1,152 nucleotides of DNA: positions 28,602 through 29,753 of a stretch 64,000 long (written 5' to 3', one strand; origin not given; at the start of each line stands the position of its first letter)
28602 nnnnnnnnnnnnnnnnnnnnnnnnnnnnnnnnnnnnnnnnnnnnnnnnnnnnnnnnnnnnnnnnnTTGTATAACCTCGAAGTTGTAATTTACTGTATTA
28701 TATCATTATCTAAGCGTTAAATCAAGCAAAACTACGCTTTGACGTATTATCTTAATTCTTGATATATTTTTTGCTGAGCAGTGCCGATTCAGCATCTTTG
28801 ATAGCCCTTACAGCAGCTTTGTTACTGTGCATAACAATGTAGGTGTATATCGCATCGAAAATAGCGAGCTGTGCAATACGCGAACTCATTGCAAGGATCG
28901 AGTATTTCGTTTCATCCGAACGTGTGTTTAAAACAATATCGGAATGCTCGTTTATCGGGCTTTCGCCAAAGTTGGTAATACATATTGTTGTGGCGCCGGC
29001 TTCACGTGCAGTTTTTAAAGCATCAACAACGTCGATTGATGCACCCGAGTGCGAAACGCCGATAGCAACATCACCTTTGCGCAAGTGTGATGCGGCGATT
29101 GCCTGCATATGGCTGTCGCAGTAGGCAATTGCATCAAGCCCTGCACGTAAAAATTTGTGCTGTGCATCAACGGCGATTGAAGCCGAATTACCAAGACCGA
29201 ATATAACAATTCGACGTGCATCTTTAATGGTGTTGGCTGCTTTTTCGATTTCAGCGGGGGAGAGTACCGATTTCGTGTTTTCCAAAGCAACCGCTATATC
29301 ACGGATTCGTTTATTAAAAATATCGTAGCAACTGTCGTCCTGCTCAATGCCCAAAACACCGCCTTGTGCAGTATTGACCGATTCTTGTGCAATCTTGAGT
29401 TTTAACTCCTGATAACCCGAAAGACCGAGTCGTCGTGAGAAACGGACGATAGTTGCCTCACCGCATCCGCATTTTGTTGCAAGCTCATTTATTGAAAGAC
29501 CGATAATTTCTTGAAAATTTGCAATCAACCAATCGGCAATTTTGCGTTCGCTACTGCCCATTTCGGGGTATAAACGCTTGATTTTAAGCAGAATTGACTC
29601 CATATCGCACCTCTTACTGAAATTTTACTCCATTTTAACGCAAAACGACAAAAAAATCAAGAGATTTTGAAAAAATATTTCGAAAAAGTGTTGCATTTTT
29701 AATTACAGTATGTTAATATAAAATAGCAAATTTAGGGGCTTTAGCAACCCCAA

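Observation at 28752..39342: Transporter-less RpiR-linked carbohydrate locus that couples aldolase/kinase/isomerase genes to an FAD-oxidase / Fe-S / fused-ETF redox module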

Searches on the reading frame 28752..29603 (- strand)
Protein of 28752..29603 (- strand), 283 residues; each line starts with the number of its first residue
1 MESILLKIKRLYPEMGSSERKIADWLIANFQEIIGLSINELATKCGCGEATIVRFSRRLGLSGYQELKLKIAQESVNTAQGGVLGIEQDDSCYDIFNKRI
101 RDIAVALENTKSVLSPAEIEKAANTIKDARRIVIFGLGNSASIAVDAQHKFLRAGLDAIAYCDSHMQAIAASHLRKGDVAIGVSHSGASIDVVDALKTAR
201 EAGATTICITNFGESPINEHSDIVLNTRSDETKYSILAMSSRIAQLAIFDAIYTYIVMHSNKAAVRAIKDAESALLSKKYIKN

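Call 3: search_protein_families(library=pfam, proteins=[window:28752-29603:-])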
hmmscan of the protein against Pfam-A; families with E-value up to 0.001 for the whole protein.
window:28752-29603:- (283 aa): 3 families
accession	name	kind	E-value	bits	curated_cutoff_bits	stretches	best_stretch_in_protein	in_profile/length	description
PF01418.23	HTH_6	-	1.3e-22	80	28.3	1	4-75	3-74/77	Helix-turn-helix domain, rpiR family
PF01380.27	SIS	-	2.5e-21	76.3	25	1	126-253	2-129/131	SIS domain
PF13580.11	SIS_2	-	1.6e-09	38.4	27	1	167-210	93-137/138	SIS domain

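Call 4: search_protein_families(library=ncbifam, proteins=[window:28752-29603:-])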
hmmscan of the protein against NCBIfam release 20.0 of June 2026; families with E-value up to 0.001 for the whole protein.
window:28752-29603:- (283 aa): 24 families
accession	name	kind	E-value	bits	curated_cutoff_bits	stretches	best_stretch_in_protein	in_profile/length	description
NF008458.0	PRK11337.1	equivalog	7.8e-61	205.6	378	1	6-271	18-283/293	MurR/RpiR family transcriptional regulator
NF040776.2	AlsR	equivalog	1.1e-55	188.6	400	1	7-268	7-268/279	transcriptional repressor AlsR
NF008451.0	PRK11302.1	subfamily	8.5e-50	169.8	296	1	4-276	3-274/286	transcriptional regulator HexR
NF010701.0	PRK14101.1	equivalog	2.1e-48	165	920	1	3-260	342-598/638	bifunctional transcriptional regulator/glucokinase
NF012026.0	PRK15482.1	equivalog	8.3e-42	143.6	408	1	5-271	4-277/285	HTH-type transcriptional regulator MurR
NF008590.0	PRK11557.1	equivalog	1.3e-40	139.6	355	1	4-273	3-276/282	MurR/RpiR family transcriptional regulator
TIGR03127.2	RuMP_HxlB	equivalog_domain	1.8e-12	47.5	160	1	102-256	3-159/178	6-phospho-3-hexuloisomerase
NF001484.0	PRK00331.1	subfamily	2.7e-11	42.6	381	1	93-268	250-424/601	isomerizing glutamine--fructose-6-phosphate transaminase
TIGR01135.1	glmS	equivalog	1.8e-10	40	418.05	1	88-249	244-410/607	glutamine--fructose-6-phosphate transaminase (isomerizing)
NF046059.1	NagB_SO3506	equivalog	3.9e-10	39.6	430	1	119-249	26-158/330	glucosamine-6-phosphate deaminase NagB-II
NF041755.1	RuMP_HxlAB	equivalog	8e-10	38.2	500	1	99-263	216-378/391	bifunctional 3-hexulose-6-phosphate synthase/6-phospho-3-hexuloisomerase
NF003915.0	PRK05441.1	subfamily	2.6e-09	36.5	168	1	166-227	121-182/300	N-acetylmuramic acid 6-phosphate etherase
NF009222.0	PRK12570.1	subfamily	6.5e-08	31.8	255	1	166-227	128-189/307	N-acetylmuramic acid 6-phosphate etherase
TIGR00274.1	TIGR00274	equivalog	7e-08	31.9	302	1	164-242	114-189/291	N-acetylmuramic acid 6-phosphate etherase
NF010547.0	PRK13938.1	equivalog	1.1e-07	31.8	320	1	139-232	77-169/196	D-sedoheptulose 7-phosphate isomerase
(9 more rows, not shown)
